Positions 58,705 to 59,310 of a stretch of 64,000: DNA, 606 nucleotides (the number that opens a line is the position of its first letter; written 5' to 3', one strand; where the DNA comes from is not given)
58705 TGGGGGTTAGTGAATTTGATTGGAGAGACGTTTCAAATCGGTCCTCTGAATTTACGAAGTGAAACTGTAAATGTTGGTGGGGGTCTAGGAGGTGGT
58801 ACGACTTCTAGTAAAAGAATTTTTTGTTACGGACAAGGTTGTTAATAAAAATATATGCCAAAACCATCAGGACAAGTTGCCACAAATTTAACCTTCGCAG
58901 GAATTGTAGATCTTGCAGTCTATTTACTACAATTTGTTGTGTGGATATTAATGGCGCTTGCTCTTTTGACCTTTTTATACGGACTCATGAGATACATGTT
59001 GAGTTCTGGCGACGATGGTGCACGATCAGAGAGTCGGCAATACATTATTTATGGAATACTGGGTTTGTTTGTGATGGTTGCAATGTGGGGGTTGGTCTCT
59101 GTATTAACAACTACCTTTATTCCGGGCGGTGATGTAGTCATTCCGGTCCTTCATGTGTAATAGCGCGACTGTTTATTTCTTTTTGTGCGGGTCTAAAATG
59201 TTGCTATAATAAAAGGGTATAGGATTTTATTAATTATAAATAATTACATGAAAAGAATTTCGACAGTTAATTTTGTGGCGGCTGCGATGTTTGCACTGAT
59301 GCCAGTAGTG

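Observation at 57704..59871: Array of six tandem paralogous small membrane proteins with TrbC/VirB2-type pilin architecture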

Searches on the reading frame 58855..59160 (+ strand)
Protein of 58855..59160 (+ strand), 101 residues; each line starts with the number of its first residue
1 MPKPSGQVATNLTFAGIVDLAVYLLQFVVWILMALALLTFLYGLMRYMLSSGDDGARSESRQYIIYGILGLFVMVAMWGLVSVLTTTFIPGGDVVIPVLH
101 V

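Call 3: search_protein_families(library=pfam, proteins=[window:58855-59160:+], max_evalue=1)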
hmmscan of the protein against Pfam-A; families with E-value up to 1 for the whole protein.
window:58855-59160:+ (101 aa): 6 families
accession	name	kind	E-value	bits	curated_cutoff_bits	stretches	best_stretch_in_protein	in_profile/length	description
PF18895.5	T4SS_pilin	-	3.9e-09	36.9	26.6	1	20-84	8-71/71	Type IV secretion system pilin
PF16913.11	PUNUT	-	0.0039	16.9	30.6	1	8-81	107-178/321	Purine nucleobase transmembrane transport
PF05478.16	Prominin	-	0.33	9.4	34.3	1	18-48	465-495/799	Prominin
PF17555.7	TssN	-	0.44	10.4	30.3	1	36-92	5-61/274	Type VI secretion system, TssN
PF00335.26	Tetraspanin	-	0.47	10.5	32.1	1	23-82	3-64/225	Tetraspanin family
PF06570.16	DUF1129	-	0.63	10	29.1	1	32-88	87-175/207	Protein of unknown function (DUF1129)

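Call 4: search_protein_families(library=ncbifam, proteins=[window:58855-59160:+], max_evalue=1)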
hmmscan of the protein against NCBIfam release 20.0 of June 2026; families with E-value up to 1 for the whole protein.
window:58855-59160:+ (101 aa): 5 families
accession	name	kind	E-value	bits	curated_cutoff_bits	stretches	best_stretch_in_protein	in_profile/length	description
NF045849.1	ICE_MMCAP2_0565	equivalog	2.1e-05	24.1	40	1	23-87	15-79/80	Mbov_0395 family pilin-like conjugal transfer protein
NF009255.0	PRK12612.1-3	equivalog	0.065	13.9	112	1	24-77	6-58/92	putative monovalent cation/H+ antiporter subunit F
NF041560.1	T6SS_Burk_ExIF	subfamily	0.18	11.5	90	1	22-89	124-189/234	putative type VI secretion system effector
NF011180.0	PRK14585.1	equivalog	0.48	10.7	191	1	19-84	15-77/137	poly-beta-1,6-N-acetyl-D-glucosamine biosynthesis protein PgaD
NF033486.1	harvest_ssl1498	equivalog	0.97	9.4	45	1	56-78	24-45/53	photosystem II assembly protein Psb34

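Call 59: search_protein_families(library=phrogs, proteins=[window:58855-59160:+], max_evalue=0.01)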
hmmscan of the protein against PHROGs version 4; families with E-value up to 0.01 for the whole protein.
window:58855-59160:+ (101 aa): 0 families
